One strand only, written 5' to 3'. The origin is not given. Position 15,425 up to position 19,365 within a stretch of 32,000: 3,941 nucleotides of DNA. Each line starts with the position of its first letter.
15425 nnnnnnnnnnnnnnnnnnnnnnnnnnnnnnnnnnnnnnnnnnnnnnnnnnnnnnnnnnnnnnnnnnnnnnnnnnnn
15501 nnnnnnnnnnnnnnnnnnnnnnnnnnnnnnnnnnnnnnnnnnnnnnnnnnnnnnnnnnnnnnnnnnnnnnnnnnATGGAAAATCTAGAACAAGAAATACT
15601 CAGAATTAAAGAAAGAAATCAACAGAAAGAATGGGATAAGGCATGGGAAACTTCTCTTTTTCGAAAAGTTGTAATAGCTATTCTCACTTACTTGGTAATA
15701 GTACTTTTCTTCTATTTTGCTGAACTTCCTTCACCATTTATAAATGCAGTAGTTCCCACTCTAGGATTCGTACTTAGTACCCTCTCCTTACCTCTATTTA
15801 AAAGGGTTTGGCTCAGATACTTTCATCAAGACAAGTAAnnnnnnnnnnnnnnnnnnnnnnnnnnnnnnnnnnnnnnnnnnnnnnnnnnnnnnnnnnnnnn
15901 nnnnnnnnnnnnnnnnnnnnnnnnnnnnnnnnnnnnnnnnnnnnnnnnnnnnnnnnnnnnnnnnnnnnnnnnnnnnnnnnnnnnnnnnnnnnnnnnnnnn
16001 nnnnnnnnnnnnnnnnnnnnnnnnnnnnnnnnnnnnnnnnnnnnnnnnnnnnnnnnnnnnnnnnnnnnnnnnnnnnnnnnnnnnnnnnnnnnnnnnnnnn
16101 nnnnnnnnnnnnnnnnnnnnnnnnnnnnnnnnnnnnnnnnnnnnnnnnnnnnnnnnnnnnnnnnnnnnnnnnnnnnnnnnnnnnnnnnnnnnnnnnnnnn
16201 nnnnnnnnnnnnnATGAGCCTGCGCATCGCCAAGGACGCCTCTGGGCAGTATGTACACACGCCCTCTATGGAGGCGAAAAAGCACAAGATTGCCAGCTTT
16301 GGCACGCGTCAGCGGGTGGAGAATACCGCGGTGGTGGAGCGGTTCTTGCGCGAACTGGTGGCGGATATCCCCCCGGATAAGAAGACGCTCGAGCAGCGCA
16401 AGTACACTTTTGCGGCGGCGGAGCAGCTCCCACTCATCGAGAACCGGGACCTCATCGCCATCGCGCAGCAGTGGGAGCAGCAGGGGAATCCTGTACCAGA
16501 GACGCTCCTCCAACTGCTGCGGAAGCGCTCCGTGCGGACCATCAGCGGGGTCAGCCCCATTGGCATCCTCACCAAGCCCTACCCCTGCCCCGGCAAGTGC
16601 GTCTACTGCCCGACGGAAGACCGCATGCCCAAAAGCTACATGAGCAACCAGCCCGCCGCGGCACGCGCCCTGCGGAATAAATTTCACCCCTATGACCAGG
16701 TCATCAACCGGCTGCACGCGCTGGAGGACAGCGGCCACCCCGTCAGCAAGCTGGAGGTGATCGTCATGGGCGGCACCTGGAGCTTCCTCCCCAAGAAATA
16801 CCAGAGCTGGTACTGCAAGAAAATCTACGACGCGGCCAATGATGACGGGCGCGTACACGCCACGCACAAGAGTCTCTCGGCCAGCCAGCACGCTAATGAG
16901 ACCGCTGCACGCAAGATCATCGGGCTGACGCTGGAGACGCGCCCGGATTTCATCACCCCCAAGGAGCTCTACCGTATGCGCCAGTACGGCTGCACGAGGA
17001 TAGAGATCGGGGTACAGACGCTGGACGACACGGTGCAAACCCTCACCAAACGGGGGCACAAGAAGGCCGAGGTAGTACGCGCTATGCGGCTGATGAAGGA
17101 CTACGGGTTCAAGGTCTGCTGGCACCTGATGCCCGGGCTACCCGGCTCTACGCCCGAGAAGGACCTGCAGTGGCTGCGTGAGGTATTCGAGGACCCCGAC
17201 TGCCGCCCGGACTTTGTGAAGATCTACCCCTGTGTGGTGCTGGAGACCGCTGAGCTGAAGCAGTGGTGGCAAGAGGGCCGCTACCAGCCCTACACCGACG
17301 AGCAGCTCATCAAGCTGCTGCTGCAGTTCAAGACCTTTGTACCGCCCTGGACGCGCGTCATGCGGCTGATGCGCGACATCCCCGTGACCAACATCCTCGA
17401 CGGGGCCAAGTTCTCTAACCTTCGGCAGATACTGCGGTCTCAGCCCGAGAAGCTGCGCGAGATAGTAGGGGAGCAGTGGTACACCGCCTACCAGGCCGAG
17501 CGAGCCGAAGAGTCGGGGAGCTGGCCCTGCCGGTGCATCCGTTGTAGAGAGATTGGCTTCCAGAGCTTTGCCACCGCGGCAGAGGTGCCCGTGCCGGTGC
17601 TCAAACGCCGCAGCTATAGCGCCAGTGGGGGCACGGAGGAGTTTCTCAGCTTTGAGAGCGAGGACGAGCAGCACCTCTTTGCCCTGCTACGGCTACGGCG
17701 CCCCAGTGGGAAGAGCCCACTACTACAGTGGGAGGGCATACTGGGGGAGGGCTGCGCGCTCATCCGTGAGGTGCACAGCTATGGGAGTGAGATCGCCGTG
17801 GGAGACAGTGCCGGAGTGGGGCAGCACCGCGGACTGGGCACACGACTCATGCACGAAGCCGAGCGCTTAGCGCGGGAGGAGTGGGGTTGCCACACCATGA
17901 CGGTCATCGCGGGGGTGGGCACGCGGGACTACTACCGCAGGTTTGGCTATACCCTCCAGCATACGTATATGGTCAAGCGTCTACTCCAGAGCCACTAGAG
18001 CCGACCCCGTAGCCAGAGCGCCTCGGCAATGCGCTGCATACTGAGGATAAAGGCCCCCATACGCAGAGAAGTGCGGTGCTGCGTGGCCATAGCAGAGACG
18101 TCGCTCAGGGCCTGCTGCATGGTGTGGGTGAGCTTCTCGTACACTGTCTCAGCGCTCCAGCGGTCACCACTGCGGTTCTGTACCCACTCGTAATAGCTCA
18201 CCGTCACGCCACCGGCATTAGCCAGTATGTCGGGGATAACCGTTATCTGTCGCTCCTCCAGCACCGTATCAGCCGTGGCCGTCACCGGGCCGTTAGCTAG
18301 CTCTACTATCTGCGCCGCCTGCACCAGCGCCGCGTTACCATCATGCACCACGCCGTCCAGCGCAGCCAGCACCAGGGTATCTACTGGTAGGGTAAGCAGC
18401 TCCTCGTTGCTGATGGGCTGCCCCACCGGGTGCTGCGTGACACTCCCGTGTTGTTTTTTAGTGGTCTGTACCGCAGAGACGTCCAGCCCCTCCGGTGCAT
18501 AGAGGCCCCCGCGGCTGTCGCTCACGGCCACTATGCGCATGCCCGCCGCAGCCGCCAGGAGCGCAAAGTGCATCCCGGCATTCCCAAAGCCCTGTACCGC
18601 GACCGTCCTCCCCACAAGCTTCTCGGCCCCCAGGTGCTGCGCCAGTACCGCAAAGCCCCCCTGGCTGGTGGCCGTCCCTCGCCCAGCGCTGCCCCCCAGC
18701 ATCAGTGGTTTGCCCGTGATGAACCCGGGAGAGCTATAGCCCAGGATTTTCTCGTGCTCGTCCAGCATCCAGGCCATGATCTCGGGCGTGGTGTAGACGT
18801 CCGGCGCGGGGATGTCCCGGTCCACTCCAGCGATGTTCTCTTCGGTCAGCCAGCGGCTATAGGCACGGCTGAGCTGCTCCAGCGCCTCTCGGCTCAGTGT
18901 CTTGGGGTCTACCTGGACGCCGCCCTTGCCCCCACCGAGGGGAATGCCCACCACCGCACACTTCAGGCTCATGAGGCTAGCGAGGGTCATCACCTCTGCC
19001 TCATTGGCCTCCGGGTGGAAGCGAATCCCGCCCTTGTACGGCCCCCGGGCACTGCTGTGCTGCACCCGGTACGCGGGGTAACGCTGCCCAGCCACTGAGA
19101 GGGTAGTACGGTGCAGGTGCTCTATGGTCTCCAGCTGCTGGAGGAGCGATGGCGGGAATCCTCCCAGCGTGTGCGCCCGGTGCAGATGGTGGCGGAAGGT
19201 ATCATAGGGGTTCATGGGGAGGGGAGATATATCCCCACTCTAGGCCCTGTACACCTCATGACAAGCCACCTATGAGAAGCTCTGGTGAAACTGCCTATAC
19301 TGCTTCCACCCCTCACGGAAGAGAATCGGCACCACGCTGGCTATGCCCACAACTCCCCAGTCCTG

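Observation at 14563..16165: tRNA-Met-anchored AT-rich array of one-gene mini-cassettes, each bounded by a degenerate copy of the tRNA 3' end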

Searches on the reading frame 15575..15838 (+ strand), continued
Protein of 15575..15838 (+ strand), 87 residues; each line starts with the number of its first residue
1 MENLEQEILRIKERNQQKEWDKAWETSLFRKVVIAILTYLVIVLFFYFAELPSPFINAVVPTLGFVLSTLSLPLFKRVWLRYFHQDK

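Call 98: search_protein_families(library=padloc, proteins=[window:15575-15838:+, L014:4842-5441:+, L014:6233-6991:-, L014:7744-9024:+, L014:9030-9608:+, L014:10533-11120:-, L014:11126-12445:-, L014:13147-14313:+], max_evalue=0.001)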
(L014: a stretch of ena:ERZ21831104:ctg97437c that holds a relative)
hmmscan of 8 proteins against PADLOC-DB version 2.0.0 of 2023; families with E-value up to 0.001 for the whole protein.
window:15575-15838:+ (87 aa): 0 families

L014:4842-5441:+ (199 aa): 0 families

L014:6233-6991:- (252 aa): 0 families

L014:7744-9024:+ (426 aa): 13 families
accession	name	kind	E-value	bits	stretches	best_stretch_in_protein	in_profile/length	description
PDLC02335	AbiLi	-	6.9e-51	171.2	1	3-419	50-291/326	AbiLi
PDLC02980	AriA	-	4.3e-15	54.5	1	45-362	2-299/304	-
PDLC04135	mad3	-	1.1e-10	39.6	1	44-391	24-352/374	mads_3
PDLC04180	HEC-01A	-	3.3e-09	34.4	1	49-392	29-349/382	-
PDLC04238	PDC-M01A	-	4.3e-09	33.7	1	231-388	344-496/564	-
PDLC00271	PtuA1|PtuA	-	4.5e-09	34.3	1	1-313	1-261/421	AAA ATPase domain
PDLC04182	HEC-01A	-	5e-09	33.6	1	36-393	26-379/406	-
PDLC04570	PDC-M31A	-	2.3e-07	28.3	1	44-414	23-394/395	-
PDLC04239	PDC-M01A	-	3.2e-07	27.2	1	265-388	357-478/552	-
PDLC00274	PtuA1|PtuA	-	4.7e-07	27.4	1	1-361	1-344/438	AAA ATPase domain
PDLC02981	AriAB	-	1.2e-06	25.5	1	48-127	29-111/694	-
PDLC04241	PDC-M01A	-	9.1e-06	22.7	1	288-386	266-363/435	-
PDLC04541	PDC-M25A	-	1.6e-05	22.2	1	47-191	26-154/380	-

L014:9030-9608:+ (192 aa): 0 families

L014:10533-11120:- (195 aa): 3 families
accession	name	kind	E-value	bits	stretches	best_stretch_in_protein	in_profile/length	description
PDLC02337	AbiLii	-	4.1e-06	25.5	1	3-115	30-66/170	AbiLii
PDLC04188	HEC-01B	-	4.7e-06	24.5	1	1-115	12-134/230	-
PDLC04190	HEC-01B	-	0.0001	20.6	1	1-116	1-123/168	-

L014:11126-12445:- (439 aa): 21 families
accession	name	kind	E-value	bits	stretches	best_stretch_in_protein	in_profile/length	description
PDLC02335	AbiLi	-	1.6e-62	209.5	1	1-436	49-286/326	AbiLi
PDLC02980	AriA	-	7.3e-24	83.3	1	55-385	4-304/304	-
PDLC02979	AriA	-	3.3e-15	54.8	1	1-383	1-372/373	-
PDLC04176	HEC-01A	-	1.1e-13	49.2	1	49-401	22-336/371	-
PDLC04180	HEC-01A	-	4.4e-10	37.3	1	54-416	26-352/382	-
PDLC04391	PDC-M07A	-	8.5e-10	36.2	1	51-400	22-366/412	-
PDLC04426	PDC-M12A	-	2.2e-09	35.2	1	1-168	1-155/369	-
PDLC04178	HEC-01A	-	7e-09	33.2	1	51-408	29-354/399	-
PDLC04135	mad3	-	2.3e-08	32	1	55-385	27-328/374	mads_3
PDLC04392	PDC-M07A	-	8.3e-08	29.7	0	52-170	23-157/432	-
PDLC04541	PDC-M25A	-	1.8e-07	28.6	1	55-275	26-241/380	-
PDLC04182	HEC-01A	-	1.9e-07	28.4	1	36-418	18-383/406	-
PDLC04175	HEC-01A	-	3.4e-07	27.6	1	55-179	30-147/363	-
PDLC03878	NsnB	-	1.1e-06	26.6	1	51-400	22-297/345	-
PDLC04570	PDC-M31A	-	1.1e-06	26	0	339-387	291-340/395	-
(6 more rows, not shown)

L014:13147-14313:+ (388 aa): 0 families

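Call 99: search_protein_families(library=ncbifam, proteins=[window:15575-15838:+, L014:4842-5441:+, L014:6233-6991:-, L014:13147-14313:+], max_evalue=0.001)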
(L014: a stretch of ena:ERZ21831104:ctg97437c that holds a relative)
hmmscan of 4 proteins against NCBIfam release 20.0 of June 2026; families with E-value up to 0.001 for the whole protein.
window:15575-15838:+ (87 aa): 0 families

L014:4842-5441:+ (199 aa): 0 families

L014:6233-6991:- (252 aa): 0 families

L014:13147-14313:+ (388 aa): 0 families

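Call 115: search_dna_similar(query=window:15575-15835:+, collection=phages, mode=protein, max_evalue=0.001, max_rows=8)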
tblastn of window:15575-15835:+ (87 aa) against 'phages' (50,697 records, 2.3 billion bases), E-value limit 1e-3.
No match.

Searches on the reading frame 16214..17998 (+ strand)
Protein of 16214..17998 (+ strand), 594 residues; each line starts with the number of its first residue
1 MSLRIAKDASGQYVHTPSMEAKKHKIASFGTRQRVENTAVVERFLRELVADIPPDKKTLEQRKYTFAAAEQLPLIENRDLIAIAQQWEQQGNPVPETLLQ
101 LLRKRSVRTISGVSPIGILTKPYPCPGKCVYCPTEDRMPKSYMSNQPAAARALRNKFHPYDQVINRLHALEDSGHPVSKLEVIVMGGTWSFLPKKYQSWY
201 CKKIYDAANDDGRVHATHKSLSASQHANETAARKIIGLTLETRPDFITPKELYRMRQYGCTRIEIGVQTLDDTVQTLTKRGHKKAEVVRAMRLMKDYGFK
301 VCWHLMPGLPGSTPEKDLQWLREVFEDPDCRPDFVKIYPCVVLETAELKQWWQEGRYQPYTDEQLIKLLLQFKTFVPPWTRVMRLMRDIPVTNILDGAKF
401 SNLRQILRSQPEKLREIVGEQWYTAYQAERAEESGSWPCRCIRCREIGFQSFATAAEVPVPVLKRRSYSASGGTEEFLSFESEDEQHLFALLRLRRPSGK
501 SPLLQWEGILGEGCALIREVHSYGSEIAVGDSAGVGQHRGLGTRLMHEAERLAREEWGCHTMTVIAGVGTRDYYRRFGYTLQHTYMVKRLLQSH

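Call 12: search_protein_families(library=pfam, proteins=[window:16214-17998:+], max_evalue=0.01)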
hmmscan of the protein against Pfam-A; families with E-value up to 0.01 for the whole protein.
window:16214-17998:+ (594 aa): 5 families
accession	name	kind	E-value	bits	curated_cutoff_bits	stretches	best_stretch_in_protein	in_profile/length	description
PF16199.10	Radical_SAM_C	-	1.7e-21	76.6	31.9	1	332-409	1-81/85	Radical_SAM C-terminal domain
PF04055.27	Radical_SAM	-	7.5e-21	75.4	29.5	1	125-316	7-158/166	Radical SAM superfamily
PF00583.31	Acetyltransf_1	-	8.5e-06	26.5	20.7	1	509-579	44-116/116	Acetyltransferase (GNAT) family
PF13508.13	Acetyltransf_7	-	0.00025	21.8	27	1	537-580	41-83/84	Acetyltransferase (GNAT) domain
PF13673.13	Acetyltransf_10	-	0.00075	19.9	23.6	1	537-580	64-108/128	Acetyltransferase (GNAT) domain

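Call 16: find_related_loci(query=window:16214-17998:+, collection=genome_contigs, flank=6000)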
Query window:16214-17998:+ (594 aa) in genome_contigs; peptide patterns used: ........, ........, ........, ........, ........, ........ (x = any residue, [..] = any of these).
18 stretches matched a pattern; 4 encode a relative of the query (tblastn E <= 1e-3); 4 distinct loci.
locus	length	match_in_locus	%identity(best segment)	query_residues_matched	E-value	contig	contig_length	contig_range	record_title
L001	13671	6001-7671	67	29-593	0e+0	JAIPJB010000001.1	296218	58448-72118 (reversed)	MAG: Candidatus Gracilibacteria bacterium isolate Tobar13m-G49 Tobar13m-20mill-C6, whole genome shotgun sequence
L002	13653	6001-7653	63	29-591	0e+0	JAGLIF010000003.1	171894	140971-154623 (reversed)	MAG: Candidatus Gracilibacteria bacterium isolate RS_2_30 ROV157_2.bin.30.fa_3, whole genome shotgun sequence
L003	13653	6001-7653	62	25-590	0e+0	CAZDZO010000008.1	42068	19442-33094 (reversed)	MAG TPA_asm: uncultured Candidatus Peribacteria bacterium isolate binchicken_co28_221 genome assembly, contig: NODE_687_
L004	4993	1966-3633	62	18-590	0e+0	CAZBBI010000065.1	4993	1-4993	MAG TPA_asm: uncultured Candidatus Peribacteria bacterium isolate binchicken_co47_194 genome assembly, contig: NODE_1418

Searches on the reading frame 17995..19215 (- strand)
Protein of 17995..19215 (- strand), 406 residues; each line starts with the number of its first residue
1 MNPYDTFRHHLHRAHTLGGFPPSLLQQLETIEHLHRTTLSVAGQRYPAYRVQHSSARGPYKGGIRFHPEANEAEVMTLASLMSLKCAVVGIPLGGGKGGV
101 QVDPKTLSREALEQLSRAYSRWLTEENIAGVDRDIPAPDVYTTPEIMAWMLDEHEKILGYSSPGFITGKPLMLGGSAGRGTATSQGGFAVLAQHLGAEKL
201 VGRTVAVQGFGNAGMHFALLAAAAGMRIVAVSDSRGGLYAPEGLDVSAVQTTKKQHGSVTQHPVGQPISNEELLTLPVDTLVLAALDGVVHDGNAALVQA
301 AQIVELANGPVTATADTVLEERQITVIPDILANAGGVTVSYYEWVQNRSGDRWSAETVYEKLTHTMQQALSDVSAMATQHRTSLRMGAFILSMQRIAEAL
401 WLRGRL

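Call 12: search_protein_families(library=pfam, proteins=[window:17995-19215:-], max_evalue=0.01)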
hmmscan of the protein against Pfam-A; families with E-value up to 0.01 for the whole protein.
window:17995-19215:- (406 aa): 3 families
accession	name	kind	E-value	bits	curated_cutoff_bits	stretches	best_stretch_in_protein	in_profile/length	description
PF00208.27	ELFV_dehydrog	-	5.1e-66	223.3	23.4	1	174-404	1-241/241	Glutamate/Leucine/Phenylalanine/Valine dehydrogenase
PF02812.23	ELFV_dehydrog_N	-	2e-43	147.7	25.3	1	45-155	20-128/129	Glu/Leu/Phe/Val dehydrogenase, dimerisation domain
PF02826.25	2-Hacid_dh_C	-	0.00049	20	25.1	1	192-235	26-69/178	D-isomer specific 2-hydroxyacid dehydrogenase, NAD binding domain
